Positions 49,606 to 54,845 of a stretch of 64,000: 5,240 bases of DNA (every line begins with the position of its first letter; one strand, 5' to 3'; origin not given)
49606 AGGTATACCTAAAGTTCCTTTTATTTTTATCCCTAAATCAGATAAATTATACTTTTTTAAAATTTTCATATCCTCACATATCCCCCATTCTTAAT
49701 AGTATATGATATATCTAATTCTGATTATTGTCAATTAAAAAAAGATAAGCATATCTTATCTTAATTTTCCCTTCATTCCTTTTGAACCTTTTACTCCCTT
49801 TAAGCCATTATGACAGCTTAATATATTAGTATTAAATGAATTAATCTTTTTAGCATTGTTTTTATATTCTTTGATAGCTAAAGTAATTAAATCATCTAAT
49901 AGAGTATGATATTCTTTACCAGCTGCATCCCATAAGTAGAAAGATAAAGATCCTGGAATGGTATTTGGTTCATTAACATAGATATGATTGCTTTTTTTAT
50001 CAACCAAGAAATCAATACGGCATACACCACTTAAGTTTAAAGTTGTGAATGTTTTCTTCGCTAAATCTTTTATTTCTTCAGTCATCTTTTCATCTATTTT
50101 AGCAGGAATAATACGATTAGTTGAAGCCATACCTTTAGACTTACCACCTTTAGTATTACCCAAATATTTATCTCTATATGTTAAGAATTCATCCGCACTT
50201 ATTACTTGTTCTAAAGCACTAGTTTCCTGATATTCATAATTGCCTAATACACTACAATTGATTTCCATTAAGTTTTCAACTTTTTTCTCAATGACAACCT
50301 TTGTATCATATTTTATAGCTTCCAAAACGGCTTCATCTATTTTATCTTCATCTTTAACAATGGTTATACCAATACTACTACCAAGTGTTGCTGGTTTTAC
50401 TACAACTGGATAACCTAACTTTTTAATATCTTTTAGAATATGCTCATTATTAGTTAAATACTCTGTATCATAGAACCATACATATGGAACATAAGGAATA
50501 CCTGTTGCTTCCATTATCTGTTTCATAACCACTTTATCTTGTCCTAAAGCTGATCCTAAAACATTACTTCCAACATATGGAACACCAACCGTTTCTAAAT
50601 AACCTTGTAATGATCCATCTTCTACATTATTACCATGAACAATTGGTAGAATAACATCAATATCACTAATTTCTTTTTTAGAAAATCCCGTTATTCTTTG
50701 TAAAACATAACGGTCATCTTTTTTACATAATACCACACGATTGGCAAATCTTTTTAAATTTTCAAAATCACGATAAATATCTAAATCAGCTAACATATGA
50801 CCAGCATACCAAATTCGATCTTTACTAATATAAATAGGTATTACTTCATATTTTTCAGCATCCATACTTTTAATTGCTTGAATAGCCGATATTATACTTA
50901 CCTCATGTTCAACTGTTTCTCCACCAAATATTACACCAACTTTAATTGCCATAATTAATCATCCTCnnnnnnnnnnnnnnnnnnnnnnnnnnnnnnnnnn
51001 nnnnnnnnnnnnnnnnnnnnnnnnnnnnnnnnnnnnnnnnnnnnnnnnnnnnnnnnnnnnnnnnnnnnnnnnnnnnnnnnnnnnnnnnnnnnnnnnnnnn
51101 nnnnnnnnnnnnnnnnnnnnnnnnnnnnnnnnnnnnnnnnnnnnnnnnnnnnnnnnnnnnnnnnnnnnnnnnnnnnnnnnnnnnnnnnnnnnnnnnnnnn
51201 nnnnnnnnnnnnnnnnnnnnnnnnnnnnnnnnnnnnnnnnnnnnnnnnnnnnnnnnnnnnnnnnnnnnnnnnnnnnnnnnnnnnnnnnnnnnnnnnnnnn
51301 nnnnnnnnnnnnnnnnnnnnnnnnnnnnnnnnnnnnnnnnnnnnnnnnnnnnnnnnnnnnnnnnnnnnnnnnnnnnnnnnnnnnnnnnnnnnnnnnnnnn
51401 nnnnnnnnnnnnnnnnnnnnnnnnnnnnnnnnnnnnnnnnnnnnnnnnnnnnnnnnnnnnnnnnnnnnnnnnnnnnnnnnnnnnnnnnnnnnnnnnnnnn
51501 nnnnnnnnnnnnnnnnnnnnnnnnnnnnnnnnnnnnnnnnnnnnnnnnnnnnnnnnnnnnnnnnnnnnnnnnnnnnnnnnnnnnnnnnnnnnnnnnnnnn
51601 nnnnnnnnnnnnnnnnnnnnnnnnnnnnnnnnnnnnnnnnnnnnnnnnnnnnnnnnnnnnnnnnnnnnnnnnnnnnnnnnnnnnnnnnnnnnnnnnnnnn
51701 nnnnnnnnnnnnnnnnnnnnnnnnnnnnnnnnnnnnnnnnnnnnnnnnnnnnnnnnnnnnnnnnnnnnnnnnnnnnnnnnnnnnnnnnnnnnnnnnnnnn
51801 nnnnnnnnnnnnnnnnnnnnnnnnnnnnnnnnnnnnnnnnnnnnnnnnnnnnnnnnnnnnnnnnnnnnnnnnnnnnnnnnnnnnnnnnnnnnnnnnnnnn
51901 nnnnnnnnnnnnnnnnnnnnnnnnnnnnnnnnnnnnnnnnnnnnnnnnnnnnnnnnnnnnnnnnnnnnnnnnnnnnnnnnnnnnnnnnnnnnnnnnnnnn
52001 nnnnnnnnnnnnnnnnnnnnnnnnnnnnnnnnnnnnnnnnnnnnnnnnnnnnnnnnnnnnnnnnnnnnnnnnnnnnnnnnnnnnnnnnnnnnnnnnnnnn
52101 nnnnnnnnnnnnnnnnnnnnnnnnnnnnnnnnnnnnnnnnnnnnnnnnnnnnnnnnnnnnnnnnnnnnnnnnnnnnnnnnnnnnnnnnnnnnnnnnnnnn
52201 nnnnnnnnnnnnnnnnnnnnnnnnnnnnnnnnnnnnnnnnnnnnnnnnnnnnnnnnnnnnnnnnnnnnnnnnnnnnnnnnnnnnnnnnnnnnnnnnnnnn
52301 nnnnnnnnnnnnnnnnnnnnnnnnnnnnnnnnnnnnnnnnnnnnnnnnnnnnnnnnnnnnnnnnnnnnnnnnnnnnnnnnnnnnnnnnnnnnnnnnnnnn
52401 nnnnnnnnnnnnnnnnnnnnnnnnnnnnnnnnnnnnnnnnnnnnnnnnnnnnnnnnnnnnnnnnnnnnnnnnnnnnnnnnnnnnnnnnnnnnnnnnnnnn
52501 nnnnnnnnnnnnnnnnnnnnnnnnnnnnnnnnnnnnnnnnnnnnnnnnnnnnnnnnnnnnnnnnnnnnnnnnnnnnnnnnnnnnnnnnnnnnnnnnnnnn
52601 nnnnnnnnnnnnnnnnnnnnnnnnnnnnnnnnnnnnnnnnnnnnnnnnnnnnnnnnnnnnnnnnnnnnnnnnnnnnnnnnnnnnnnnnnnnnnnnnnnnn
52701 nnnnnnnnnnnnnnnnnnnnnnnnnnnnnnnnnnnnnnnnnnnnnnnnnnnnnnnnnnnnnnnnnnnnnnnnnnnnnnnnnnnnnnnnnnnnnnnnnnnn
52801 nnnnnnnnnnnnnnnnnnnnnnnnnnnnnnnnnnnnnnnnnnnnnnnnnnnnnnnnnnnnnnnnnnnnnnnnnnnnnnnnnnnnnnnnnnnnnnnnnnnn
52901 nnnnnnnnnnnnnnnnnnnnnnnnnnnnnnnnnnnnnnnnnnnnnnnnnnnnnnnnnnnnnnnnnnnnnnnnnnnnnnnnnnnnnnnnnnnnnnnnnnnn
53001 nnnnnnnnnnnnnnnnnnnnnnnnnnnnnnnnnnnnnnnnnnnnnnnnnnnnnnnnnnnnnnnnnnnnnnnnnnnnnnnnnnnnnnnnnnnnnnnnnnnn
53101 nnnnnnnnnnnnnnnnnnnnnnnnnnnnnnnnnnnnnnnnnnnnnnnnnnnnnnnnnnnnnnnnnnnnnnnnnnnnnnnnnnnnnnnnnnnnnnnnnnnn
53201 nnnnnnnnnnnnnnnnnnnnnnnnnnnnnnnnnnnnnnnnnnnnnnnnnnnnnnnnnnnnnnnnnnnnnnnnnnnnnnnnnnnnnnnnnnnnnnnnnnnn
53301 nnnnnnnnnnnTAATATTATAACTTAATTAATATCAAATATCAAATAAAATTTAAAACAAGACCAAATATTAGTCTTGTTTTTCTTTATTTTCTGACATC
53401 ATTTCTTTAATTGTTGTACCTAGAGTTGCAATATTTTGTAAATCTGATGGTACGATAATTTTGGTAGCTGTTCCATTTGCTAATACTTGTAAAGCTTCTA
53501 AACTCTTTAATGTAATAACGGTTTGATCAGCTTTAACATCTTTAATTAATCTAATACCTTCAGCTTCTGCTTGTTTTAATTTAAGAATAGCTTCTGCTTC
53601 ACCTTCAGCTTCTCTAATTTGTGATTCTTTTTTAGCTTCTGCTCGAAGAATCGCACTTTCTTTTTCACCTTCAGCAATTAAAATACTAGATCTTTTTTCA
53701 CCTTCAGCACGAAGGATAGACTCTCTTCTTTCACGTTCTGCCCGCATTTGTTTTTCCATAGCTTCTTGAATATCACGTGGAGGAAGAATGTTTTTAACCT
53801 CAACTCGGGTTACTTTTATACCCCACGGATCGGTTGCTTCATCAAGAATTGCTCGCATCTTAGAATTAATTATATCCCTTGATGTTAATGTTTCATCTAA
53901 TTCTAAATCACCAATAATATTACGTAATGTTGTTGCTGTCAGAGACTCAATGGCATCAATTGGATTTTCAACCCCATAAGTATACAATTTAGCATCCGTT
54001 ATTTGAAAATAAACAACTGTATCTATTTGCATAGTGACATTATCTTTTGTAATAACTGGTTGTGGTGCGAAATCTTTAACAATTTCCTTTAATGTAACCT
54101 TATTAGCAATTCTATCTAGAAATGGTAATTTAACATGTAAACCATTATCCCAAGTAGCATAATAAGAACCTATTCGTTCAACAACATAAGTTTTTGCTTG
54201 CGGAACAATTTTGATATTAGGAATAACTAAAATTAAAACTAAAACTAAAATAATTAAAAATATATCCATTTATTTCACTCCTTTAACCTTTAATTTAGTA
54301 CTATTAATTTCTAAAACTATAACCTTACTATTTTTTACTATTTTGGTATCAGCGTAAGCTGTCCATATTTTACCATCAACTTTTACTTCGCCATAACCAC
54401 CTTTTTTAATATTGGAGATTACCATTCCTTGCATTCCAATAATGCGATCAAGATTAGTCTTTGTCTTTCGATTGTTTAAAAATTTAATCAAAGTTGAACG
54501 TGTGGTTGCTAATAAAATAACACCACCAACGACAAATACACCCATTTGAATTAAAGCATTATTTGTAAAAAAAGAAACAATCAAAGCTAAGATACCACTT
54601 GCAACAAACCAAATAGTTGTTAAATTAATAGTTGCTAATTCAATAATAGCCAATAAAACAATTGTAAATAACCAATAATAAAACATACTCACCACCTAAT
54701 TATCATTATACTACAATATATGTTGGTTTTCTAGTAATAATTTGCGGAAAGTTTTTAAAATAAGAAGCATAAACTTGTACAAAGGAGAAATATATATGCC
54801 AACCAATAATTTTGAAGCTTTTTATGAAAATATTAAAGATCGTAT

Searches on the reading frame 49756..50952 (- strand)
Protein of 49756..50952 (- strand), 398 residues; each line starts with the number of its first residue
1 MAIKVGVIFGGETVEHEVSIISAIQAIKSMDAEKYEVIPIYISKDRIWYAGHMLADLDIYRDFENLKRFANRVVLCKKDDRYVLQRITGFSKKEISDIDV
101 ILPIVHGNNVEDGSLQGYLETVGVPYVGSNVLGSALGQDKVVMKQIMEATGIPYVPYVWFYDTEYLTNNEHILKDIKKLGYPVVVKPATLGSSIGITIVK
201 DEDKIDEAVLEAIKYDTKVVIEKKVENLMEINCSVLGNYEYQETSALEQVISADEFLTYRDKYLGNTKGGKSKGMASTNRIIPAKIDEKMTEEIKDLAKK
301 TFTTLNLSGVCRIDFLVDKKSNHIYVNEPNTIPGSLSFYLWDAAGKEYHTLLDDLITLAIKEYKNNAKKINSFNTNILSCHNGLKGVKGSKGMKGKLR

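Call 28: find_encoding_contigs(protein=window:49756-50952:-, flank=6000, max_places=6)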
Protein window:49756-50952:- (398 aa): no gene with exactly this product is on record in the collection.

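Call 34: search_protein_families(library=pfam, proteins=[window:49756-50952:-], max_evalue=0.00001)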
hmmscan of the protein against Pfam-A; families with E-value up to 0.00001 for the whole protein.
window:49756-50952:- (398 aa): 4 families
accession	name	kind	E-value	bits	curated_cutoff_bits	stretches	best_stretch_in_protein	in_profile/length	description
PF07478.18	Dala_Dala_lig_C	-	4.5e-50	170.4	24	1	146-357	1-204/204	D-ala D-ala ligase C-terminus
PF01820.27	Dala_Dala_lig_N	-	2.3e-31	109.3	34.6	1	4-129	1-121/121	D-ala D-ala ligase N-terminus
PF02786.22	CPSase_L_D2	-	6e-13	49.2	19.8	1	139-237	1-101/211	Carbamoyl-phosphate synthase L chain, ATP binding domain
PF02222.28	ATP-grasp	-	3.8e-11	43.4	27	1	165-235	15-86/179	ATP-grasp domain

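Call 48: list_cluster_members(proteins=[P0001, P0003, P0004, window:49756-50952:-, window:55767-58361:-, window:46131-47087:+])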
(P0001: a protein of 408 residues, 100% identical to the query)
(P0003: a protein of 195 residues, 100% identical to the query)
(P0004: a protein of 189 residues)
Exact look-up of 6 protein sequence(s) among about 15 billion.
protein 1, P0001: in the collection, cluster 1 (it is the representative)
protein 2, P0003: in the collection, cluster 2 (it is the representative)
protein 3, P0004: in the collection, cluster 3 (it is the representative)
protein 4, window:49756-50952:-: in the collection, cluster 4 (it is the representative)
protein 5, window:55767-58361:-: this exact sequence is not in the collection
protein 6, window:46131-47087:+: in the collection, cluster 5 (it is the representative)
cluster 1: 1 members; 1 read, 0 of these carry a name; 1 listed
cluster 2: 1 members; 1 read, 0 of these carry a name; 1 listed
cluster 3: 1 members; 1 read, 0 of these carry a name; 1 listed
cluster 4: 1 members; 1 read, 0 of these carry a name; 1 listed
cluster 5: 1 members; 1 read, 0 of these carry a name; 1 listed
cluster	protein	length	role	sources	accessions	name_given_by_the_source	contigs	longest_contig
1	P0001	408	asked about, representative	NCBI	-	-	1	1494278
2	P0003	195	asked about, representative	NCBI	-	-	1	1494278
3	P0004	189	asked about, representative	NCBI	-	-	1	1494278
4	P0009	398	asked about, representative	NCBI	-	-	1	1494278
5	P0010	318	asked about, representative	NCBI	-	-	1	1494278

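Call 49: find_related_loci(query=window:49756-50952:-, collection=genome_contigs, flank=10000)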
Query window:49756-50952:- (398 aa) in genome_contigs; peptide patterns used: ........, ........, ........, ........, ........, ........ (x = any residue, [..] = any of these).
61 stretches matched a pattern; 14 encode a relative of the query (tblastn E <= 1e-3); 14 distinct loci.
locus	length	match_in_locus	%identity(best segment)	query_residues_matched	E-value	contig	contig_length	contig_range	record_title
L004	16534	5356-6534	67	1-394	0e+0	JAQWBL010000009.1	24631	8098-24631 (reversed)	MAG: Bacilli bacterium isolate STF2_219 NODE_4730_length_24631_cov_4.554481_Sandtown_F2, whole genome shotgun sequence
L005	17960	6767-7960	67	1-398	0e+0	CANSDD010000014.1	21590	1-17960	MAG TPA_asm: uncultured Tenericutes bacterium isolate SRR15510215_bin.47_metawrap_v1.3_MAG genome assembly, contig: NODE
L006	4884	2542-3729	67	1-398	0e+0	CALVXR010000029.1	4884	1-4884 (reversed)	MAG: uncultured Bacilli bacterium isolate E15__bin26 genome assembly, contig: E15__k127_2014971, whole genome shotgun se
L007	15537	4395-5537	67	1-382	2e-180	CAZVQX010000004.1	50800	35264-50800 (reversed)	MAG TPA_asm: uncultured Muribaculaceae bacterium isolate SRP192927_co8_88 genome assembly, contig: NODE_463_length_50800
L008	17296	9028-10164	66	1-379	2e-178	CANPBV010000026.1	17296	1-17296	MAG TPA_asm: uncultured Tenericutes bacterium isolate SRR15604531_bin.56_metawrap_v1.3_MAG genome assembly, contig: NODE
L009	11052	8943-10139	64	1-395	2e-175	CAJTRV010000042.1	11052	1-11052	MAG TPA_asm: uncultured Bacilli bacterium isolate MGBC107952 genome assembly, contig: MGBC107952.42, whole genome shotgu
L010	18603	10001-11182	65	1-391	3e-173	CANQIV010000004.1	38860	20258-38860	MAG: uncultured Bacilli bacterium isolate Lapin-027__bin54 genome assembly, contig: Lapin-027__NODE_760_length_38860_cov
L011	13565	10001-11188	63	1-388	8e-172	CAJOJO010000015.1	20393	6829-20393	uncultured Bacilli bacterium isolate Reindeer_1_mag_20 genome assembly, contig: scaffold_2129, whole genome shotgun sequ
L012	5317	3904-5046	64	1-382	2e-173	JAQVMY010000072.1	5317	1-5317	MAG: Bacilli bacterium isolate STF1_144 NODE_61406_length_5317_cov_6.199037_Sandtown_F1, whole genome shotgun sequence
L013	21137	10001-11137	64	1-380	6e-166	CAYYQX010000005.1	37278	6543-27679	MAG TPA_asm: uncultured Muribaculaceae bacterium isolate SRP192927_co3_95 genome assembly, contig: NODE_2015_length_3727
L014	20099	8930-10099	65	1-389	2e-161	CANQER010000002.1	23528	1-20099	MAG: uncultured Bacilli bacterium isolate Lapin-005__bin52 genome assembly, contig: Lapin-005__NODE_2844_length_23528_co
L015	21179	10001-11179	67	1-394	0e+0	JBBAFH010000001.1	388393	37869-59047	MAG: Bacilli bacterium isolate SO_2017_LW2_38 scaffold_17_c1_LW138R_2017, whole genome shotgun sequence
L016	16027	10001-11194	66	1-398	0e+0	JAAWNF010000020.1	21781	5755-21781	MAG: Bacilli bacterium isolate ABMPRH_22_1 SL341410_scaffold_3660, whole genome shotgun sequence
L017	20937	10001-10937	32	1-363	9e-37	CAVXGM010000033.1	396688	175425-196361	MAG: Bryobacterales bacterium isolate MFD05502.bin.2.50 genome assembly, contig: contig_56186, whole genome shotgun sequ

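Call 65: find_homologous_proteins(query=window:49756-50952:-, max_evalue=1e-100)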
Query window:49756-50952:- (398 aa): 5820 proteins with E <= 1e-100 among 8000 candidates; the best 120 are listed.
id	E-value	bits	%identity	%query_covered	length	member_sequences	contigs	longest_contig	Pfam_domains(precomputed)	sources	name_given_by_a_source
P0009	8.4e-261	883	100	100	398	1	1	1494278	PF01820.28,PF02786.23,PF02222.28,PF01071.25,PF07478.19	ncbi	-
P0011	8.1e-238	807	89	100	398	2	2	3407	PF01820.28,PF02786.23,PF02222.28,PF01071.25,PF07478.19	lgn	-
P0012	1.1e-189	648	70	100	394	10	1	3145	PF01820.28,PF02786.23,PF02222.28,PF07478.19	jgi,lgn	-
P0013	1.3e-187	642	70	96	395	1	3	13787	PF01820.28,PF02786.23,PF02222.28,PF07478.19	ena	-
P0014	6.5e-187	639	70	95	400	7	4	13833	PF01820.28,PF02786.23,PF02222.28,PF07478.19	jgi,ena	-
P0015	3.7e-185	634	70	97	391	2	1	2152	PF01820.28,PF02786.23,PF02222.28,PF07478.19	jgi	jgi:D-alanine-D-alanine ligase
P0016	4.6e-185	633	69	96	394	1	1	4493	PF01820.28,PF02786.23,PF02222.28,PF07478.19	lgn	-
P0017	1.7e-184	631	69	98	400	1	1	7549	PF01820.28,PF02786.23,PF02222.28,PF07478.19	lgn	-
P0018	4.1e-184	630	68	100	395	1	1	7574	PF01820.28,PF02786.23,PF02222.28,PF07478.19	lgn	-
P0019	7.4e-184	629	67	100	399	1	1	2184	PF01820.28,PF02786.23,PF02222.28,PF01071.25,PF07478.19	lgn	-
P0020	1.1e-183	629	69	96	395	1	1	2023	PF01820.28,PF02786.23,PF02222.28,PF07478.19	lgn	-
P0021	1.4e-183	628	69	98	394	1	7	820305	PF01820.28,PF02786.23,PF02222.28,PF07478.19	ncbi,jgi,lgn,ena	jgi:D-alanine-D-alanine ligase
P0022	2.7e-183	627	68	96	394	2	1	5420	PF01820.28,PF02786.23,PF02222.28,PF07478.19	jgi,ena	-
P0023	3.8e-183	627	68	96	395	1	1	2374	PF01820.28,PF02786.23,PF02222.28,PF07478.19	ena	-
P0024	4.3e-183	627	67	100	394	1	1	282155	PF01820.28,PF02786.23,PF02222.28,PF07478.19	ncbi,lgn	ncbi:MAG: D-alanine--D-alanine ligase family protein [Ignavibacteriales bacterium]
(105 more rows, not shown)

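Call 66: find_encoding_contigs(protein=P0011, flank=10000)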
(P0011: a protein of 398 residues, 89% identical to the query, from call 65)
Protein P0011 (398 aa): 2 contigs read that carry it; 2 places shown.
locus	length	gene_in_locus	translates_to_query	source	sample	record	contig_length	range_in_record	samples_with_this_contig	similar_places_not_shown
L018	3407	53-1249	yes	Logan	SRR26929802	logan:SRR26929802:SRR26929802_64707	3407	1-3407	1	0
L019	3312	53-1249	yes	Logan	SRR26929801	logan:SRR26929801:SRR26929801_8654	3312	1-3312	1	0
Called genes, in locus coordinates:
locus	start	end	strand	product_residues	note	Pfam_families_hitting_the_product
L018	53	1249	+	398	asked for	PF01820:Dala_Dala_lig_N, PF01071:GARS_A (weak), PF02222:ATP-grasp, PF02786:CPSase_L_D2, PF07478:Dala_Dala_lig_C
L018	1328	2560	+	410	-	-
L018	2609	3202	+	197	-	-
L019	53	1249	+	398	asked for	PF01820:Dala_Dala_lig_N, PF01071:GARS_A (weak), PF02222:ATP-grasp, PF02786:CPSase_L_D2, PF07478:Dala_Dala_lig_C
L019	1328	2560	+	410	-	-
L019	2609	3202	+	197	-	-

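Call 67: find_encoding_contigs(protein=P0014, flank=8000, max_places=4)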
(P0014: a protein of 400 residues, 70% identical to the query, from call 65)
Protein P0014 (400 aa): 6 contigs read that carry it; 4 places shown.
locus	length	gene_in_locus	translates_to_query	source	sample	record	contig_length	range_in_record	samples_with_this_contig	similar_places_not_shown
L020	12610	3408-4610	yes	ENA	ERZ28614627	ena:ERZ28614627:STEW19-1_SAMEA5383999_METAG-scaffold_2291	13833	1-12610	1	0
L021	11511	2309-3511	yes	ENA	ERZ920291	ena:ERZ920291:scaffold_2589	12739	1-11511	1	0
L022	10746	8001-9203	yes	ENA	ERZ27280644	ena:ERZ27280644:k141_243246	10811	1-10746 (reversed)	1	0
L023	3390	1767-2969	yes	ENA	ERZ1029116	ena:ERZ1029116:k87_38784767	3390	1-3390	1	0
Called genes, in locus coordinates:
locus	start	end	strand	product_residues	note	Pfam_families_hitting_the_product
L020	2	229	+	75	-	?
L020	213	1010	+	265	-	PF02517:Rce1-like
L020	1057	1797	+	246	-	PF00561:Abhydrolase_1, PF12146:Hydrolase_4, PF12697:Abhydrolase_6, PF00561:Abhydrolase_1 (weak)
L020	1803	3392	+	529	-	PF08245:Mur_ligase_M, PF02875:Mur_ligase_C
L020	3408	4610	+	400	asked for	PF01820:Dala_Dala_lig_N, PF02222:ATP-grasp (weak), PF02786:CPSase_L_D2, PF07478:Dala_Dala_lig_C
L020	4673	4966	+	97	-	PF07873:YabP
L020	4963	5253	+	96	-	-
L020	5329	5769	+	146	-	PF04977:DivIC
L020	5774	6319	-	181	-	PF04011:LemA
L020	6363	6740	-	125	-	PF09671:Spore_GerQ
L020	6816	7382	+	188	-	PF06130:PTAC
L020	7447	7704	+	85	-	PF18905:DUF5661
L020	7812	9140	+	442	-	PF13173:AAA_14, PF13635:DUF4143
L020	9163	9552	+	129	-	PF04266:ASCH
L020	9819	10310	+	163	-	PF00293:NUDIX, PF14815:NUDIX_4 (weak)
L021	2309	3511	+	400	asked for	PF01820:Dala_Dala_lig_N, PF02222:ATP-grasp (weak), PF02786:CPSase_L_D2, PF07478:Dala_Dala_lig_C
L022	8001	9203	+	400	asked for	PF01820:Dala_Dala_lig_N, PF02222:ATP-grasp (weak), PF02786:CPSase_L_D2, PF07478:Dala_Dala_lig_C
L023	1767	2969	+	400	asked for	PF01820:Dala_Dala_lig_N, PF02222:ATP-grasp (weak), PF02786:CPSase_L_D2, PF07478:Dala_Dala_lig_C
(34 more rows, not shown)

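Call 68: find_encoding_contigs(protein=P0013, flank=8000, max_places=3)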
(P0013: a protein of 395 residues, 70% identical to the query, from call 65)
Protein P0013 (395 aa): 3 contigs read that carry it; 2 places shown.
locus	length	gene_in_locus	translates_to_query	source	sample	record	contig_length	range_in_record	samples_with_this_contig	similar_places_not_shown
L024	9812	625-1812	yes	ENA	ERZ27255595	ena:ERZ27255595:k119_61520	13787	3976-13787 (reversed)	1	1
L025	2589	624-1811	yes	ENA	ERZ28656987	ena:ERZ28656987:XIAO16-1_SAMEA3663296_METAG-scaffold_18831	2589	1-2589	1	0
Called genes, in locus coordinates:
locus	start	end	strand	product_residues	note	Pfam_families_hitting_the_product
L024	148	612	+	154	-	PF09922:LiaF-like_C (weak)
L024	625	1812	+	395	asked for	PF01820:Dala_Dala_lig_N, PF02222:ATP-grasp (weak), PF02786:CPSase_L_D2 (weak), PF07478:Dala_Dala_lig_C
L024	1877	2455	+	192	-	PF01553:Acyltransferase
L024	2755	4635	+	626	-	PF07963:N_methyl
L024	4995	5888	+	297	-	PF00294:PfkB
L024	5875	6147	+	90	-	PF01713:Smr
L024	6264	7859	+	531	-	PF12662:cEGF (faint)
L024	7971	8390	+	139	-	-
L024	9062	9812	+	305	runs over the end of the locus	-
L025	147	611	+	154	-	PF09922:LiaF-like_C (weak)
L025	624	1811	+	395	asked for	PF01820:Dala_Dala_lig_N, PF02222:ATP-grasp (weak), PF02786:CPSase_L_D2 (weak), PF07478:Dala_Dala_lig_C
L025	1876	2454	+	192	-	PF01553:Acyltransferase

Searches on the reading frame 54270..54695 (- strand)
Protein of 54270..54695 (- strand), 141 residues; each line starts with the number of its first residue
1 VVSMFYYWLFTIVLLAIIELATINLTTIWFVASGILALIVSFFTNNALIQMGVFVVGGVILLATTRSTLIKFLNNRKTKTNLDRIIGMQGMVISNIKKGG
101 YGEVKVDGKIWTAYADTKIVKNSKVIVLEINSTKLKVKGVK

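Call 34: search_protein_families(library=pfam, proteins=[window:54270-54695:-], max_evalue=0.00001)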
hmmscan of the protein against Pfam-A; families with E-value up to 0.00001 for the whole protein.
window:54270-54695:- (141 aa): 1 family
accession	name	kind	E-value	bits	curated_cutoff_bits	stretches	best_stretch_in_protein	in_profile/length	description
PF01957.25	NfeD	-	3.5e-12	46.8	29.1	1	83-138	2-56/57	NfeD-like C-terminal, partner-binding domain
